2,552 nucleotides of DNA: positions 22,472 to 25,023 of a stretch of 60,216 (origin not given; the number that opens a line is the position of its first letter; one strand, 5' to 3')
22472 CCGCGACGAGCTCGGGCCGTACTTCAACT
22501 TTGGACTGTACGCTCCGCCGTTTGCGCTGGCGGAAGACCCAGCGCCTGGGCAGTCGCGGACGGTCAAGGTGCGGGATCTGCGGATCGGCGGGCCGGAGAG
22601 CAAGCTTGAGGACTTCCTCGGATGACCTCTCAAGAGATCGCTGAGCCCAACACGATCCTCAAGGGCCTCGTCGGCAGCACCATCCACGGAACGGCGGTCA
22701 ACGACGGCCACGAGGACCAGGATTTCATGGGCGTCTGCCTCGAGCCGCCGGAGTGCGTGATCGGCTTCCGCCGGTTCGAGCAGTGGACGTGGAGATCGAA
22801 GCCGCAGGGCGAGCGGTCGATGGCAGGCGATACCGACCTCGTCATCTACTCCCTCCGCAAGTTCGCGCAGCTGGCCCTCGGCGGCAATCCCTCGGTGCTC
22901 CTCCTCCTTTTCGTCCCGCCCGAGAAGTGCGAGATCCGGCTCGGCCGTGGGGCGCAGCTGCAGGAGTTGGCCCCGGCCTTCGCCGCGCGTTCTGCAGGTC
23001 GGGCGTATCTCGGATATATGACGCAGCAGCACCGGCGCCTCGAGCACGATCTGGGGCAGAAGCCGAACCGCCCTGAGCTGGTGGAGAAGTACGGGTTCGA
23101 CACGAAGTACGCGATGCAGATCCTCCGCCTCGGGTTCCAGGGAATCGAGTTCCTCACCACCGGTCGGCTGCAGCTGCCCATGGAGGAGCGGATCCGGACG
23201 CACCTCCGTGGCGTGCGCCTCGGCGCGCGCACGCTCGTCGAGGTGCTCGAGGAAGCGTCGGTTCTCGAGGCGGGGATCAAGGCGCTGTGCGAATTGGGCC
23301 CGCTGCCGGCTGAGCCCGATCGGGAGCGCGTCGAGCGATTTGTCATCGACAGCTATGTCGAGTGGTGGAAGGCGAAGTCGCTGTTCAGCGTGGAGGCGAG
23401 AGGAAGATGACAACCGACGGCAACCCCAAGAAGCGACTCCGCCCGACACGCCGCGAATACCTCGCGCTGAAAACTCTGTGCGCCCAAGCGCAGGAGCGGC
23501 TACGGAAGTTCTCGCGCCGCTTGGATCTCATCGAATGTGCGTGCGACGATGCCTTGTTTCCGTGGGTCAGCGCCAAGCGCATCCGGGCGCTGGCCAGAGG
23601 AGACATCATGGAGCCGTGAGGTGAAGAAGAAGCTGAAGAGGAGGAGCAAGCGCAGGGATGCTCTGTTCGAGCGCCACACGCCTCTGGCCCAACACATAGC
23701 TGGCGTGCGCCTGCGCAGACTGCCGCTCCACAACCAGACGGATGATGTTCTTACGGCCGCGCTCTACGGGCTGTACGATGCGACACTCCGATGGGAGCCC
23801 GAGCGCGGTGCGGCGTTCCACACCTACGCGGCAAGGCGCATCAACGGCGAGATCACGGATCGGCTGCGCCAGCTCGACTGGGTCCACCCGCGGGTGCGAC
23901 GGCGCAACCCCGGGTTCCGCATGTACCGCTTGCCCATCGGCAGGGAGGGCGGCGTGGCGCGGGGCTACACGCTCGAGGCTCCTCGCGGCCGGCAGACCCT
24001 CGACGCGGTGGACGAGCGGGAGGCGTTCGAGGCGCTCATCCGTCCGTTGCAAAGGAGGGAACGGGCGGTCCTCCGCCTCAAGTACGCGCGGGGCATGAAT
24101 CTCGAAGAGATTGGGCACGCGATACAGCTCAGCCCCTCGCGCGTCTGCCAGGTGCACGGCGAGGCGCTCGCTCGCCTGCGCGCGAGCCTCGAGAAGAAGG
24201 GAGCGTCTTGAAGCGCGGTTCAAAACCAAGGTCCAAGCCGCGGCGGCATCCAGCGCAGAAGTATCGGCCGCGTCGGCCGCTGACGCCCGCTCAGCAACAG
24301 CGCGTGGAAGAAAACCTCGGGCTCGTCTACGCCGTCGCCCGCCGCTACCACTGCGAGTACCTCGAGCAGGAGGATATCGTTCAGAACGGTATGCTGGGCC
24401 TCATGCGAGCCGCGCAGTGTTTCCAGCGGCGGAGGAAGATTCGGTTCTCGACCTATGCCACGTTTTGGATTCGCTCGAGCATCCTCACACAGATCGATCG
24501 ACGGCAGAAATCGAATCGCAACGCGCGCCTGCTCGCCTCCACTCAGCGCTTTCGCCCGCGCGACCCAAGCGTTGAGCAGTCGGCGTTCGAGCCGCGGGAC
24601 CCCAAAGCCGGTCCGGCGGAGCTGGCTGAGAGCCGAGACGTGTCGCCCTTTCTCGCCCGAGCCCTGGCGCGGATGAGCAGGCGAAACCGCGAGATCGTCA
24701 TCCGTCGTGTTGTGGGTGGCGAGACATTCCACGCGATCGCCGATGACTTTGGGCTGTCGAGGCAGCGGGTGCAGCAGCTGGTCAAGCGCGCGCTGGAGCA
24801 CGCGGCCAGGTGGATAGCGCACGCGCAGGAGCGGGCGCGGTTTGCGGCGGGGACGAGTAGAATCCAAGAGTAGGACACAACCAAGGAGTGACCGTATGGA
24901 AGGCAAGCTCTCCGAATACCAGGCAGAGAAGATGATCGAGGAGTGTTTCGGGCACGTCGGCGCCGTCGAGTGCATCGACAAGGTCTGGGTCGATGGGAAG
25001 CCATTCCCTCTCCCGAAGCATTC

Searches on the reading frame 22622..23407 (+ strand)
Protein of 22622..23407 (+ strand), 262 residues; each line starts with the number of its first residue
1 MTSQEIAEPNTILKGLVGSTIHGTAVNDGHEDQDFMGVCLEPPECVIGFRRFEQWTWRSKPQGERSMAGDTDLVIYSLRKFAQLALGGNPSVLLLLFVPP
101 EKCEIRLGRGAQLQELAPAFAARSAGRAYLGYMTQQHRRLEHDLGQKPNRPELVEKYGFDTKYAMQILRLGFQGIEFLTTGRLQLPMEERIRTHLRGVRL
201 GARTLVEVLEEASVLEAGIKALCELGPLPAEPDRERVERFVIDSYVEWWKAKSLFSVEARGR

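Call 37: find_related_loci(query=window:22622-23407:+, collection=viral_contigs, flank=10000)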
Query window:22622-23407:+ (262 aa) in viral_contigs; peptide patterns used: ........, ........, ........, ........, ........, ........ (x = any residue, [..] = any of these).
1 stretches matched a pattern, but none encodes a relative of the query by tblastn (E <= 1e-3).

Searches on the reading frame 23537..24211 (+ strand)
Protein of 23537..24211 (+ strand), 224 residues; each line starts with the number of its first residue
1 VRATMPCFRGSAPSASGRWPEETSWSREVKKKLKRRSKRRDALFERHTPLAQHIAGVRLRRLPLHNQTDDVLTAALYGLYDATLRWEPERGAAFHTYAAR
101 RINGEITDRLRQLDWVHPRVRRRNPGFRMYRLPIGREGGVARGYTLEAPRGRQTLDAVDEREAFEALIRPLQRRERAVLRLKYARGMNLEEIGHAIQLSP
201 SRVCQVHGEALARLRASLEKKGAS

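Call 44: search_protein_families(library=pfam, proteins=[window:23537-24211:+], max_evalue=0.001)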
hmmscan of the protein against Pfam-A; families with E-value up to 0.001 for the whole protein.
window:23537-24211:+ (224 aa): 2 families
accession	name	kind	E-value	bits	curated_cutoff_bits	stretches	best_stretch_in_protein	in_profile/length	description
PF04545.22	Sigma70_r4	-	2e-10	40.4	24.1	1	171-216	5-50/50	Sigma-70, region 4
PF04542.20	Sigma70_r2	-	1e-09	38.5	24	1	43-115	1-70/71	Sigma-70 region 2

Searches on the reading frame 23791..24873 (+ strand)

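Call 44: search_protein_families(library=pfam, proteins=[window:23791-24873:+], max_evalue=0.001)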
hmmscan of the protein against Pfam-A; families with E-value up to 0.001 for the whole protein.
window:23791-24873:+ (360 aa): 4 families
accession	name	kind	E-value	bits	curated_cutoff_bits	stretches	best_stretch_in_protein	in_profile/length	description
PF04542.20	Sigma70_r2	-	6.8e-17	61.5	24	1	172-240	2-70/71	Sigma-70 region 2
PF04545.22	Sigma70_r4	-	6.1e-09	35.7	24.1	1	291-336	1-46/50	Sigma-70, region 4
PF08281.18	Sigma70_r4_2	-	1.2e-07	31.7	25.7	1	288-337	4-53/54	Sigma-70, region 4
PF16509.11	KORA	-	3.9e-06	27.4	26.7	1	291-340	12-60/84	TrfB plasmid transcriptional repressor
